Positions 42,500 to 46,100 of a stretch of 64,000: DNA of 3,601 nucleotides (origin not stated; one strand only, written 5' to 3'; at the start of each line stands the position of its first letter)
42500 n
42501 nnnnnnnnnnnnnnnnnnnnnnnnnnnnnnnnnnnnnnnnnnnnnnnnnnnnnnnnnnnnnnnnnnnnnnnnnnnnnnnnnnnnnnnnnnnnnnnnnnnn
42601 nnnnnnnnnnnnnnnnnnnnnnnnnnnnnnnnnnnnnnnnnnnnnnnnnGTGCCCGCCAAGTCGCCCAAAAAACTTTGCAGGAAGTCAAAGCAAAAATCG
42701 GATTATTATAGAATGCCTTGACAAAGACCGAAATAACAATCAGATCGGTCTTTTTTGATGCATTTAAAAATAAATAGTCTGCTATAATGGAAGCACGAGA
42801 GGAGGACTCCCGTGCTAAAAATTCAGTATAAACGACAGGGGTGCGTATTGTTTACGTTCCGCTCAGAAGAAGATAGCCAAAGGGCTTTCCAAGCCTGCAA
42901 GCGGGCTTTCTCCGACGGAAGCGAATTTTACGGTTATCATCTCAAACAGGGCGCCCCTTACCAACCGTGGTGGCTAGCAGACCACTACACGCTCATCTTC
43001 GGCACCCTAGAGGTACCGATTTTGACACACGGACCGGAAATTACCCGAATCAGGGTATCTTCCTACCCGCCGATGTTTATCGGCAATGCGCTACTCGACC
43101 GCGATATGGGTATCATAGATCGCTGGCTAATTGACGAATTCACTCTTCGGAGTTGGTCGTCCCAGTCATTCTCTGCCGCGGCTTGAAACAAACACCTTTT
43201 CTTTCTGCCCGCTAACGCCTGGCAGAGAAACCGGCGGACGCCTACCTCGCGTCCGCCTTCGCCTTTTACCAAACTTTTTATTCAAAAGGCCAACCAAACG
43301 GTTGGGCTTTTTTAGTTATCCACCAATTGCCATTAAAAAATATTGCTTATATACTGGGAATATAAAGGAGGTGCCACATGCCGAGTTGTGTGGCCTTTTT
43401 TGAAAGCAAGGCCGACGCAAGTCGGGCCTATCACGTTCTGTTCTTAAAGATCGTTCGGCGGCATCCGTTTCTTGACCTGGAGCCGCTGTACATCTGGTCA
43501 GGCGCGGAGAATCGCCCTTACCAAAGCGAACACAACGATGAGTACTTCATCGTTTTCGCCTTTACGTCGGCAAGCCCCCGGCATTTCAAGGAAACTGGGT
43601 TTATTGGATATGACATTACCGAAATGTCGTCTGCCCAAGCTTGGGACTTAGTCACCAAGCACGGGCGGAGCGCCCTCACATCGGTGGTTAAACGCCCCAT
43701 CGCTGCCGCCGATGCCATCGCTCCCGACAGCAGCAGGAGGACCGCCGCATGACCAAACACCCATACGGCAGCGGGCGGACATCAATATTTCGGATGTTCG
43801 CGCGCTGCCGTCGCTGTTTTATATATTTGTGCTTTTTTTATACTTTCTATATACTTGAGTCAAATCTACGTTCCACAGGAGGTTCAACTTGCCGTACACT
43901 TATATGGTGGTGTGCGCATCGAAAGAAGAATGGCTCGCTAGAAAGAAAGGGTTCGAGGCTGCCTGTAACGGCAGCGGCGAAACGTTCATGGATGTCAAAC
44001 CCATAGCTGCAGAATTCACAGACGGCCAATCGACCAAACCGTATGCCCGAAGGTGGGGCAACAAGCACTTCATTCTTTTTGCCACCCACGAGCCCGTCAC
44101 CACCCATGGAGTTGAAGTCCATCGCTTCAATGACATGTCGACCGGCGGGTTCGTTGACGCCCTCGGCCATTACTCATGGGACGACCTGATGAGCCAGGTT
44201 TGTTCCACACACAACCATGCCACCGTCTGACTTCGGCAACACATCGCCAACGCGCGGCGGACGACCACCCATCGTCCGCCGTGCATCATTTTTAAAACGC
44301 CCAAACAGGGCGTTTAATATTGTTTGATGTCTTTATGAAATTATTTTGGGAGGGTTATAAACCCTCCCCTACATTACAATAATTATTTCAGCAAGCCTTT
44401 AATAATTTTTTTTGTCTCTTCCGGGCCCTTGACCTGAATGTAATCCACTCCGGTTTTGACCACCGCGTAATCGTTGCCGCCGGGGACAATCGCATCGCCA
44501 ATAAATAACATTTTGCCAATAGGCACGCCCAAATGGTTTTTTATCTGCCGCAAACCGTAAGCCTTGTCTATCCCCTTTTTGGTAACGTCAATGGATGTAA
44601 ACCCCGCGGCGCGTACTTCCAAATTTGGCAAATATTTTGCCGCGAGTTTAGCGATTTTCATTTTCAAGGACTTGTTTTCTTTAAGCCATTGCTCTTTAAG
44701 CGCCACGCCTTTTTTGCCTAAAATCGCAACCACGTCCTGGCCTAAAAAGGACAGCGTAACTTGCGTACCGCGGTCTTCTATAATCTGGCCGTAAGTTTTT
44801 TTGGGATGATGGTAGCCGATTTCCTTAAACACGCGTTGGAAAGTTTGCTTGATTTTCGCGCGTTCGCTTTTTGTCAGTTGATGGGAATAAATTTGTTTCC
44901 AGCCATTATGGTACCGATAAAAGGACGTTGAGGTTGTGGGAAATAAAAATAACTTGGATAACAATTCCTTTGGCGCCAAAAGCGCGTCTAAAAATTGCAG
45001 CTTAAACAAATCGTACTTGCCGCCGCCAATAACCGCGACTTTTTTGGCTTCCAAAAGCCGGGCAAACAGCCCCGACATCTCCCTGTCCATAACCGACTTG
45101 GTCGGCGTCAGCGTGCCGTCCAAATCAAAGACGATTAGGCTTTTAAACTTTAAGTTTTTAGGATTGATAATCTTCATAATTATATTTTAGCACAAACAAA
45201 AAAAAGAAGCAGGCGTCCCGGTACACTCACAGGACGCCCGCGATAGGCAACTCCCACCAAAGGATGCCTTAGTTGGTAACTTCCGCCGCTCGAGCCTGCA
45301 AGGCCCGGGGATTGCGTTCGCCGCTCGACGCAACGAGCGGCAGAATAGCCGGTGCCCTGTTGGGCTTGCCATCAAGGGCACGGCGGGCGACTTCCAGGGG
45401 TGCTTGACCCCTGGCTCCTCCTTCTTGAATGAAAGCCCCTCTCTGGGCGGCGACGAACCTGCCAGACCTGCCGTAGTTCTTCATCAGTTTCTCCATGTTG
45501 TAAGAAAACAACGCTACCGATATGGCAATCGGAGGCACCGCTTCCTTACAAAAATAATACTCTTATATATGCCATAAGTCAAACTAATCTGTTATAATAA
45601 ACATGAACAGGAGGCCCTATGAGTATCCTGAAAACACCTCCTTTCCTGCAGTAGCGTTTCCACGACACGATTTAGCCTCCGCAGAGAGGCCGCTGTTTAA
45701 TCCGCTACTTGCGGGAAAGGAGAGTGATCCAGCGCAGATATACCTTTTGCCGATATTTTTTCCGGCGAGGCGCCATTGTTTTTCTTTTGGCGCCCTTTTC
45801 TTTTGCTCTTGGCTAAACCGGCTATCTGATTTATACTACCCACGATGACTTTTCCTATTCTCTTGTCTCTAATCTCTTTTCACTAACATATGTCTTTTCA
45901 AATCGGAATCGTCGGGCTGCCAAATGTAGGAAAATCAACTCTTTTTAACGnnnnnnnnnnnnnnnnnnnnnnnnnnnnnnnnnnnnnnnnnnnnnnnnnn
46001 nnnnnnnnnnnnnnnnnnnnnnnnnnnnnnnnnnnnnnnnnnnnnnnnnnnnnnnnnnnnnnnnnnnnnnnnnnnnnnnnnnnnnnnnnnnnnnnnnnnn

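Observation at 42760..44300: Three tandem paralogous small genes, each an independent transcription unit, first one with an SD-sequestering hairpin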

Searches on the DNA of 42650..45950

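Call 99: search_rna_families(source=window, start=42650, end=45950, threshold=evalue, max_evalue=1)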
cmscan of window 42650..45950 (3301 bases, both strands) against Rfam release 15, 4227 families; matches with E-value up to 1: 0.
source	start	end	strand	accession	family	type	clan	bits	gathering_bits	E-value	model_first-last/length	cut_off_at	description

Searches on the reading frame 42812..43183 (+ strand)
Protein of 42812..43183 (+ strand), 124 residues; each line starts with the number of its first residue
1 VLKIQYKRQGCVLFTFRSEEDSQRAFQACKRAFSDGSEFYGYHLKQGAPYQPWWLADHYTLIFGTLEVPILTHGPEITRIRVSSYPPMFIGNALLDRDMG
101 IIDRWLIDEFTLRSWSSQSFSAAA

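Call 8: search_protein_families(library=pfam, proteins=[window:42812-43183:+], max_evalue=10)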
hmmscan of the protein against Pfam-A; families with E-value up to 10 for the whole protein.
window:42812-43183:+ (124 aa): 0 families

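Call 12: find_homologous_proteins(query=A1, max_evalue=0.01)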
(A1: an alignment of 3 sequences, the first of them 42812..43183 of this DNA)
Query A1 (3 sequences) (124 aa, profile of the alignment): 3 proteins with E <= 0.01 among 62 candidates.
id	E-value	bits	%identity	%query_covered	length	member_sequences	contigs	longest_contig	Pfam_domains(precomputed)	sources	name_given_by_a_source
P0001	3.3e-49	184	28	44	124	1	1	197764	-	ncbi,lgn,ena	-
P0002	2.6e-44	168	100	100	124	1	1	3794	-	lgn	-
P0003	1.4e-39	153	39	27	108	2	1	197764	-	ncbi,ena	-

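Call 13: search_protein_families(library=phrogs, proteins=[window:42812-43183:+], max_evalue=10)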
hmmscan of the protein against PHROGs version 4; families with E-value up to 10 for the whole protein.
window:42812-43183:+ (124 aa): 1 family
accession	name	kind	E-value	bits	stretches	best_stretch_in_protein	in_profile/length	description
phrog_26486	-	unknown function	0.29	12.6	1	7-48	19-59/80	-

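Call 14: search_protein_families(library=ncbifam, proteins=[window:42812-43183:+], max_evalue=10)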
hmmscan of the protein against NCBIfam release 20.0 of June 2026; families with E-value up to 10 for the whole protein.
window:42812-43183:+ (124 aa): 0 families

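Call 16: find_encoding_contigs(protein=P0001, flank=10000, max_places=6)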
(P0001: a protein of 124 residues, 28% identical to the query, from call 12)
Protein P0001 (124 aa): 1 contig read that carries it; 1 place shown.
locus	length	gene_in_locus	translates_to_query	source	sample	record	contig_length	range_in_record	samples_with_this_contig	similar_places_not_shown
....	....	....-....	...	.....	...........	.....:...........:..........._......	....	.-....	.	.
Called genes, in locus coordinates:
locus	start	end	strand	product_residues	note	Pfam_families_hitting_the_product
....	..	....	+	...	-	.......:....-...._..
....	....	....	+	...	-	-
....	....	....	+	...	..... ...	-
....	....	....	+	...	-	-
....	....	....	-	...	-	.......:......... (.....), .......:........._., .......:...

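Call 31: search_protein_representatives(alignment_id=A1)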
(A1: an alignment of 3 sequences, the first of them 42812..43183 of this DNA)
Query: 3 sequences, 119 profile positions. Proteins with E-value up to 0.001 (for the whole library): 5; up to 1e-10: 3; up to 1e-30: 3. The best 5 are listed.
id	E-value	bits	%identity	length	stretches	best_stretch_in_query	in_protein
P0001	1.1e-49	183.8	-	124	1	1-119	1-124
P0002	8.2e-45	168.0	-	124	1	2-119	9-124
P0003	4.4e-40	152.7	-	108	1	6-119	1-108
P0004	1.5e-07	47.7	-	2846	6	60-105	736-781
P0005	5.1e-07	46.0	-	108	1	7-98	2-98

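Call 33: find_encoding_contigs(protein=P0005, flank=10000, max_places=6)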
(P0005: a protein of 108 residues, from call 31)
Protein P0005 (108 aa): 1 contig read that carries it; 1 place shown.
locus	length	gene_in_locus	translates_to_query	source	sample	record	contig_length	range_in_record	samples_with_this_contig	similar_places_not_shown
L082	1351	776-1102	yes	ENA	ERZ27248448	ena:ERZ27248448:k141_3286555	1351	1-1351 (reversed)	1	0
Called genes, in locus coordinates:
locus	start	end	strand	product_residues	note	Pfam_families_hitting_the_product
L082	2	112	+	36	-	?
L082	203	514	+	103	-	-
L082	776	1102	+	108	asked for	-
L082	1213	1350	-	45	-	?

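Call 64: predict_structure(alignment_id=A5)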
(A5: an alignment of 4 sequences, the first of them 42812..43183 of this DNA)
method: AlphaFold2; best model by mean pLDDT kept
length: 124 residues; sequences in the alignment: 4
mean_pLDDT: 46.9   pTM: 0.46
mean pLDDT of the five models: 46.9, 46.4, 46.3, 37.4, 37.1
residues with pLDDT >= 90: 0; 70-90: 11; 50-70: 45; < 50: 68
segments of 3 or more residues with pLDDT < 50: 1-7, 68-124
pLDDT, mean of each block of 10 residues (from residue 1): 38 69 69 54 57 61 56 36 31 29 38 35 22
secondary structure, 60 per line:
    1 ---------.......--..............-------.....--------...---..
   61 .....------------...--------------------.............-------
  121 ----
elements in order: E10-16 H19-32 E40-44 E59-65 E78-80 H101-113

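Call 75: search_protein_families(library=padloc, proteins=[window:42812-43183:+], max_evalue=10)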
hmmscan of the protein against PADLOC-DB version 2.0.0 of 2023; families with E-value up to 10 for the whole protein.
window:42812-43183:+ (124 aa): 0 families

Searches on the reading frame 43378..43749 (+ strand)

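Call 8: search_protein_families(library=pfam, proteins=[window:43378-43749:+], max_evalue=10)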
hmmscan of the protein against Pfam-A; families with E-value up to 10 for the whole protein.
window:43378-43749:+ (124 aa): 0 families

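Call 13: search_protein_families(library=phrogs, proteins=[window:43378-43749:+], max_evalue=10)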
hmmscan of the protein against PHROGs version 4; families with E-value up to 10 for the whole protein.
window:43378-43749:+ (124 aa): 1 family
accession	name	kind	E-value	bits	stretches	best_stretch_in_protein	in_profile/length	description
phrog_14526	-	unknown function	0.3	11.8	1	23-59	91-127/261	-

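Call 14: search_protein_families(library=ncbifam, proteins=[window:43378-43749:+], max_evalue=10)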
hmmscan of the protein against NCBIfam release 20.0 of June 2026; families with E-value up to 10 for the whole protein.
window:43378-43749:+ (124 aa): 0 families

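Call 75: search_protein_families(library=padloc, proteins=[window:43378-43749:+], max_evalue=10)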
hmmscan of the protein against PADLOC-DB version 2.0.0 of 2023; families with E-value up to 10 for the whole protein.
window:43378-43749:+ (124 aa): 0 families

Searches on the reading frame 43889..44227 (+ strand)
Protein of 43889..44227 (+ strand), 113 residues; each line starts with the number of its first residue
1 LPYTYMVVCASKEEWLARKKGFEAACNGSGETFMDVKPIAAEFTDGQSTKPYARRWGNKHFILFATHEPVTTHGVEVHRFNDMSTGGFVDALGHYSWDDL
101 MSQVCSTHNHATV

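Call 8: search_protein_families(library=pfam, proteins=[window:43889-44227:+], max_evalue=10)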
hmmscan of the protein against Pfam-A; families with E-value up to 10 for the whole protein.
window:43889-44227:+ (113 aa): 0 families

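Call 13: search_protein_families(library=phrogs, proteins=[window:43889-44227:+], max_evalue=10)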
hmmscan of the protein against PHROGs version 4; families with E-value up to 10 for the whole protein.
window:43889-44227:+ (113 aa): 1 family
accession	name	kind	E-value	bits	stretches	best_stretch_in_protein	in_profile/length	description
phrog_7623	-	unknown function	0.17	13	1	46-83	23-60/75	-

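Call 14: search_protein_families(library=ncbifam, proteins=[window:43889-44227:+], max_evalue=10)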
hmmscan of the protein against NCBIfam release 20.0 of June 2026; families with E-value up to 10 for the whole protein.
window:43889-44227:+ (113 aa): 0 families

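Call 56: predict_structure(alignment_id=A4)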
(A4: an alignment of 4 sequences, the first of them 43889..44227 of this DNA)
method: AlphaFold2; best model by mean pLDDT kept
length: 113 residues; sequences in the alignment: 4
mean_pLDDT: 75.4   pTM: 0.70
mean pLDDT of the five models: 75.4, 62.4, 61.5, 59.7, 43.0
residues with pLDDT >= 90: 2; 70-90: 84; 50-70: 18; < 50: 9
segments of 3 or more residues with pLDDT < 50: 106-113
pLDDT, mean of each block of 10 residues (from residue 1): 82 89 83 84 60 82 84 69 76 79 54 30
secondary structure, 60 per line:
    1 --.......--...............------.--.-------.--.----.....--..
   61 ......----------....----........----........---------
elements in order: E3-9 H12-26 E52-56 E59-66 E77-80 H85-92 H97-104

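Call 65: fold_search(model_id=the predicted structure, library=viral)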
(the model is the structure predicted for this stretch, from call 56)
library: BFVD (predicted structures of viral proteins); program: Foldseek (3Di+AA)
matches with E <= 10: 494; with E <= 0.001: 0
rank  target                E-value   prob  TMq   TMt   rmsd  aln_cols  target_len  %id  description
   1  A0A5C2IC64            7.1e-02  0.25  0.25  0.21   8.7       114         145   13  (no name in the UniProt tables at hand)
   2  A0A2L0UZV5            7.1e-02  0.20  0.26  0.17  14.4       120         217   13  Ryanodine receptor Ryr domain-containing protein [Agrobacterium phage Atu_ph07]
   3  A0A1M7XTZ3            9.7e-02  0.12  0.19  0.14  12.2       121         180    9  F-box domain [Cedratvirus A11]
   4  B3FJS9                2.2e-01  0.16  0.26  0.13  13.2       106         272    9  Uncharacterized protein [Pseudomonas phage 201phi2-1]
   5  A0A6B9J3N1            2.4e-01  0.57  0.31  0.34   5.5        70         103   13  Uncharacterized protein [Rhizobium phage RL2RES]
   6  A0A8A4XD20            2.4e-01  0.30  0.39  0.25   8.9       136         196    7  Uncharacterized protein [Grus japonensis Chaphamaparvovirus]
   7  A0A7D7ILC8            2.4e-01  0.16  0.30  0.25  12.7       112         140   16  (no name in the UniProt tables at hand)
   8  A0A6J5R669            2.7e-01  0.33  0.31  0.26   5.9        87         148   13  Uncharacterized protein [uncultured Caudovirales phage]
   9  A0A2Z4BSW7            2.7e-01  0.33  0.42  0.32   7.6       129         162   14  Rep (Fragment) [Circular ssDNA virus sp.]
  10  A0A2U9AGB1            2.7e-01  0.15  0.29  0.29  11.9       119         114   13  E4 ORFE [Tree shrew adenovirus serotype 1]
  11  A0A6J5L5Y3            3.1e-01  0.20  0.35  0.24  11.2       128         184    8  Uncharacterized protein [uncultured Caudovirales phage]
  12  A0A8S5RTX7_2          3.5e-01  0.08  0.21  0.04  10.3        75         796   11  Stabilization protein [Siphoviridae sp. gcode 4]
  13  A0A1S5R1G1            3.7e-01  0.30  0.34  0.29   5.1        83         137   14  Uncharacterized protein [Pseudomonas phage phiPMW]
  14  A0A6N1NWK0            3.7e-01  0.16  0.27  0.17   8.9        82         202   16  Uncharacterized protein [Tupanvirus soda lake]
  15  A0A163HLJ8            3.7e-01  0.12  0.24  0.21   9.1        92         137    6  E4 ORF1 [Bat mastadenovirus WIV11]
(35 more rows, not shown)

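Call 69: find_related_loci(query=A6, collection=metagenome_contigs, flank=6000)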
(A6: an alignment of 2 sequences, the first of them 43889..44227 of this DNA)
Query A6 (113 aa) in metagenome_contigs; peptide patterns used: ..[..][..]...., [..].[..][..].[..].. (x = any residue, [..] = any of these).
218 stretches matched a pattern; 1 encode a relative of the query (tblastn E <= 1e-3); 1 distinct loci.
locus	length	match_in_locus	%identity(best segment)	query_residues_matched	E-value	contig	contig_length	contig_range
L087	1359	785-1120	42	1-112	6e-26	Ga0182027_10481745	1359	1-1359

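Call 70: find_related_loci(query=A6, collection=viral_contigs, flank=6000)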
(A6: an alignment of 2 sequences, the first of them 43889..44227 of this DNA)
Query A6 (113 aa) in viral_contigs; peptide patterns used: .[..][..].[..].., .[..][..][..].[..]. (x = any residue, [..] = any of these).
245 stretches matched a pattern, but none encodes a relative of the query by tblastn (E <= 1e-3).

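Call 75: search_protein_families(library=padloc, proteins=[window:43889-44227:+], max_evalue=10)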
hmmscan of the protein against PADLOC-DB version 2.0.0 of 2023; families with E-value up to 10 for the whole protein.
window:43889-44227:+ (113 aa): 0 families

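Call 76: search_solved_structures(query=A4, max_evalue=10)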
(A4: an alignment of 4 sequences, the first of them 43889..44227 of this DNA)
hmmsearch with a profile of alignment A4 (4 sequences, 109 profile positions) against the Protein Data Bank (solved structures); distinct sequences matched with E-value up to 10: 2.
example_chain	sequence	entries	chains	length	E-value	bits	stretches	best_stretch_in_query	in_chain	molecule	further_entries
1i4w_A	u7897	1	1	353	0.68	13.3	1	23-102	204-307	MITOCHONDRIAL REPLICATION PROTEIN MTF1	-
6ymv_B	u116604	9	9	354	0.68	13.3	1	23-102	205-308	Mitochondrial transcription factor 1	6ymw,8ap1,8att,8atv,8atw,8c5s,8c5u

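Call 83: fold_search(model_id=the predicted structure, library=pdb)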
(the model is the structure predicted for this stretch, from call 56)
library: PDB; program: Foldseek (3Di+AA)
matches with E <= 10: 657; with E <= 0.001: 0
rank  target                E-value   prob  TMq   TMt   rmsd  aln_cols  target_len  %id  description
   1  7mn2_MODEL_1_A        1.3e-01  0.44  0.32  0.37   7.2        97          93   15  Rules for designing protein fold switches and their implications for the folding code (released 2022-05-18)
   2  5ypp_A                2.7e-01  0.47  0.41  0.48   5.8       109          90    8  Crystal structure of IlvN.Val-1a (released 2018-09-19)
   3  8bsi_SX               2.9e-01  0.25  0.30  0.33  16.0        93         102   13  Giardia ribosome chimeric hybrid-like GDP+Pi bound state (B1) (released 2023-03-15)
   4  9h3g_Ba               3.5e-01  0.21  0.30  0.33  10.7       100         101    5  Structure of the Arabidopsis thaliana 80S ribosome in complex with P- and E-site tRNAs and mRNA (released 2026-02-04)
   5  8iuf_QB               4.0e-01  0.15  0.28  0.10  12.5       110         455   13  Cryo-EM structure of Euglena gracilis super-complex I+III2+IV, composite (released 2024-02-28)
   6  2cja_A                4.0e-01  0.11  0.21  0.07   7.2        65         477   14  Crystal structure of Methanosarcina barkeri seryl-tRNA synthetase complexed with ATP (released 2006-06-26)
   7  4ney_B                4.5e-01  0.33  0.30  0.22   4.0        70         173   14  Crystal Structure of an engineered protein with ferredoxin fold, Northeast Structural Genomics Consortium (NESG) Targe (released 2014-01-15)
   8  8eif_B                4.5e-01  0.20  0.32  0.35  11.0       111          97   10  Crystal structure of unmodified Pseudomonas aeruginosa protein PA0709 (released 2023-09-27)
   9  7bio_A                4.8e-01  0.28  0.29  0.31   4.5        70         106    8  Crystal structure of monooxygenase RslO4 from Streptomyces bottropensis (released 2021-01-20)
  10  9f5x_1Q               4.8e-01  0.04  0.14  0.06  10.1        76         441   12  Structure of the Chlamydomonas reinhardtii respiratory supercomplex I1 III2 IV2 (released 2025-03-12)
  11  8ecx_B                5.1e-01  0.18  0.31  0.34  10.8       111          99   10  PA0709 with glyoxal and BME modifications (released 2023-09-27)
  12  6ck0_A                5.1e-01  0.12  0.27  0.18  13.1       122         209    6  Crystal Structure of Biotin Acetyl Coenzyme A Carboxylase Synthetase from Helicobacter pylori with bound Biotinylated  (released 2018-04-04)
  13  6wxp_D                5.4e-01  0.41  0.31  0.23   4.0        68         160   15  De novo TIM barrel-ferredoxin fold fusion homodimer with 4-glutamate centre TFD-EE (released 2020-11-25)
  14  6ck0_B                5.8e-01  0.11  0.27  0.18  13.1       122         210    6  Crystal Structure of Biotin Acetyl Coenzyme A Carboxylase Synthetase from Helicobacter pylori with bound Biotinylated  (released 2018-04-04)
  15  9a7y_A                6.2e-01  0.23  0.31  0.10   6.9        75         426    9  Integrative model of YMFF-YMFH by crosslinking MS and deep learning (released 2024-09-18)
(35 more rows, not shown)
